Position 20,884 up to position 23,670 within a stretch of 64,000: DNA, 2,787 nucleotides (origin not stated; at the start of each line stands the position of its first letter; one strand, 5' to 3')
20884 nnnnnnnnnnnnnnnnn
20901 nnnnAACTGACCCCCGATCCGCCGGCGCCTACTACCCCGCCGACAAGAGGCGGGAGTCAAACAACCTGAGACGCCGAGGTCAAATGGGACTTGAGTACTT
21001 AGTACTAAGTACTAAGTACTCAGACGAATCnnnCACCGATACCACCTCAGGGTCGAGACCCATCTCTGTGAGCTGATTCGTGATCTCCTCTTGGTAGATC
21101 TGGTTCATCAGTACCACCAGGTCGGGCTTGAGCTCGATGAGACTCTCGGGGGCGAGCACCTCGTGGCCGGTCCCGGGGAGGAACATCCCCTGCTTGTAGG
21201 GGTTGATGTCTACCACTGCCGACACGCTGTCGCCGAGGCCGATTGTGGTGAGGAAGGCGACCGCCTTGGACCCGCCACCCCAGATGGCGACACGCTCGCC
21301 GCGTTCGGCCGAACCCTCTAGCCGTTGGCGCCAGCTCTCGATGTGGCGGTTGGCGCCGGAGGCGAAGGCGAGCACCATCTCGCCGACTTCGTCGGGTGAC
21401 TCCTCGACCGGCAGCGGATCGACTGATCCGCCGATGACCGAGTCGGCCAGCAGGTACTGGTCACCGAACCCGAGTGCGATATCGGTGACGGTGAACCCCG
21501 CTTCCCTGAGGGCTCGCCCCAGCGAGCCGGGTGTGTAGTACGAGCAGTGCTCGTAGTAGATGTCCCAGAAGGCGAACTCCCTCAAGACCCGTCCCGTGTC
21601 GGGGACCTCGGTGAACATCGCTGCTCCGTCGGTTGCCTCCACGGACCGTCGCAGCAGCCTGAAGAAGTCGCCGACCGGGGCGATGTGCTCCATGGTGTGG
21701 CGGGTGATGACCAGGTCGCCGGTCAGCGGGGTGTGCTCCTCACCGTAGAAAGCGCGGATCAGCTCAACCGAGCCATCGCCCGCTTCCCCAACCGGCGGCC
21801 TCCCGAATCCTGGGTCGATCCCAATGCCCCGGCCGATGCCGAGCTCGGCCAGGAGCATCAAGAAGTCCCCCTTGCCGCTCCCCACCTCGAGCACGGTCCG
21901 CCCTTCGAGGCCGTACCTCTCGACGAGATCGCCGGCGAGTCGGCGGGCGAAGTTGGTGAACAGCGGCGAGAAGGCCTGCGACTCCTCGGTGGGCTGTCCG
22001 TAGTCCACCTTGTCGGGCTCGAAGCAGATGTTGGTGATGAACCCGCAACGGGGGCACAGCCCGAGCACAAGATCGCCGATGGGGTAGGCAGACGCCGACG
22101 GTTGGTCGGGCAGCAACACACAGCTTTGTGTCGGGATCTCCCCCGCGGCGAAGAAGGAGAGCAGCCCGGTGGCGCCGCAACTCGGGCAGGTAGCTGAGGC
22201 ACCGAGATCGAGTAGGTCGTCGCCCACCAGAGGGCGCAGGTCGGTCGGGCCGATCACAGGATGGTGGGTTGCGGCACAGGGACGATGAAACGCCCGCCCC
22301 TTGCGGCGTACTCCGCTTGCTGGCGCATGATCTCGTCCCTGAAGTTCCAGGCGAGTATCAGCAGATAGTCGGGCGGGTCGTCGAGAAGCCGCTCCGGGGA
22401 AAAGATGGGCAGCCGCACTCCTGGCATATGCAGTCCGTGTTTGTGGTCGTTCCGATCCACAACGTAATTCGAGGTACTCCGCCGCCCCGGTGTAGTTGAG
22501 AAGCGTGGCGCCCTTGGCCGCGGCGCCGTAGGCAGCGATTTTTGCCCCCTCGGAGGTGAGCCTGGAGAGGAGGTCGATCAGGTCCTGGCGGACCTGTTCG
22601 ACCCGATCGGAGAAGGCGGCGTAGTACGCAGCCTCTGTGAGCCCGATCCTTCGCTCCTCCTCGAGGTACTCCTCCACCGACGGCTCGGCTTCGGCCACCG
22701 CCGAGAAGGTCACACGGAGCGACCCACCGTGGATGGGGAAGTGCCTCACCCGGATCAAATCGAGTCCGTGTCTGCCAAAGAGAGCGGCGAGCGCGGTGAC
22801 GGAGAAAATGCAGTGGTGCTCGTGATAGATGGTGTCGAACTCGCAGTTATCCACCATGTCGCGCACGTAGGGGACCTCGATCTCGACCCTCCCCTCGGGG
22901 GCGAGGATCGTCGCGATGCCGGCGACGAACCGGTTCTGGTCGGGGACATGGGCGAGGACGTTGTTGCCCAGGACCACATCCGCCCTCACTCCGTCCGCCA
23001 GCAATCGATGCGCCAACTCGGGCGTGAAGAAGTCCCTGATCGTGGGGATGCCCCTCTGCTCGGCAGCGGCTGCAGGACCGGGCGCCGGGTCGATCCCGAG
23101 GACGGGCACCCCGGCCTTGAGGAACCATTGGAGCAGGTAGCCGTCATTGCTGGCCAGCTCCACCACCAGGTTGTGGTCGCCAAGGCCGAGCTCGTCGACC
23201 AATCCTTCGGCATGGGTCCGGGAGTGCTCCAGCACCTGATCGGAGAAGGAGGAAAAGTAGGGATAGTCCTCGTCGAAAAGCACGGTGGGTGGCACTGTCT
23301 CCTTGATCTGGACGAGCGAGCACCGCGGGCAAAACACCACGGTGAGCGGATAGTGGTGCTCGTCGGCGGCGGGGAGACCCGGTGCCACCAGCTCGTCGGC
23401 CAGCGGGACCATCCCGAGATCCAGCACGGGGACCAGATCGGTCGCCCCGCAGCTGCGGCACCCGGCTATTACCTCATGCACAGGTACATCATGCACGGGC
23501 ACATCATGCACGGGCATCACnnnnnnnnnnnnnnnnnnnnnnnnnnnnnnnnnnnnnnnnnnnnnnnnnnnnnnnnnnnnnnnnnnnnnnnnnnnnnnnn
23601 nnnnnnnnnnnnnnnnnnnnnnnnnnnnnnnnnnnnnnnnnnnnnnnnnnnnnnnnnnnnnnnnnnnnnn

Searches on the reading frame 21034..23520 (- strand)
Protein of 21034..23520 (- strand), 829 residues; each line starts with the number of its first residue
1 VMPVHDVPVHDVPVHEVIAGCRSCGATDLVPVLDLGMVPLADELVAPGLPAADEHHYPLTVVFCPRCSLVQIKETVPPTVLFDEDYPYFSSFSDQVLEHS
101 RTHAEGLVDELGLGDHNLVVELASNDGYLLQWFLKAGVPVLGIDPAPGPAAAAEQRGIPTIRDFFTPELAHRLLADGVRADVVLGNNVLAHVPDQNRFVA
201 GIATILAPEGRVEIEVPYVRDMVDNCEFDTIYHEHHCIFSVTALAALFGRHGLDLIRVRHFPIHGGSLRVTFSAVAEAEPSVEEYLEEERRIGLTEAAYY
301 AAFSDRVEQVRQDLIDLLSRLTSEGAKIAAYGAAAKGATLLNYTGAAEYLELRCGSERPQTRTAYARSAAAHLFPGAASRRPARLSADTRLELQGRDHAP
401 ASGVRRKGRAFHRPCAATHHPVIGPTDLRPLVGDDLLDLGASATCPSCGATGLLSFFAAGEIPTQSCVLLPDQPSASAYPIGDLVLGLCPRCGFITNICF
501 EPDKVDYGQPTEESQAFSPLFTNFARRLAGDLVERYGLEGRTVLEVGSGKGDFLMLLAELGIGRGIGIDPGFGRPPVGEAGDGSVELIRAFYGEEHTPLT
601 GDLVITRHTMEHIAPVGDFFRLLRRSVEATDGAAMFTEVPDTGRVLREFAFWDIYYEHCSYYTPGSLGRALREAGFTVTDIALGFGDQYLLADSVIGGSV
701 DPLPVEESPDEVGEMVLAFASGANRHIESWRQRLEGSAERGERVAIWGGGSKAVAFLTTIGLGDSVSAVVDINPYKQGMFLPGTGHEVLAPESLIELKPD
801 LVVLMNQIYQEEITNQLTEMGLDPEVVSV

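Call 9: search_protein_families(library=pfam, max_evalue=0.001, proteins=[window:21034-23520:-])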
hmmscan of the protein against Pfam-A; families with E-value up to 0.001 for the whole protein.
seq(829 aa): 7 families
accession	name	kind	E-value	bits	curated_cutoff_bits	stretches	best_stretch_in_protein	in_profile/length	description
PF08484.17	Methyltransf_14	-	9.4e-43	146.2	23.5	2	262-347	1-90/160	C-methyltransferase C-terminal domain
PF13489.12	Methyltransf_23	-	8.8e-36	123.5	27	2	524-679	4-162/164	Methyltransferase domain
PF08421.16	Methyltransf_13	-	4.1e-22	78.6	31.3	1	21-82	1-62/62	Putative zinc binding domain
PF08242.18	Methyltransf_12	-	4.5e-13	50.2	30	1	121-212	2-98/98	Methyltransferase domain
PF08241.18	Methyltransf_11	-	7.9e-11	42.9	21.2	1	121-212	2-93/95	Methyltransferase domain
PF13649.12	Methyltransf_25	-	8e-08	33.3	27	1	119-210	1-97/97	Methyltransferase domain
PF13847.12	Methyltransf_31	-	3.6e-05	23.9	27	0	179-218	74-113/145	Methyltransferase domain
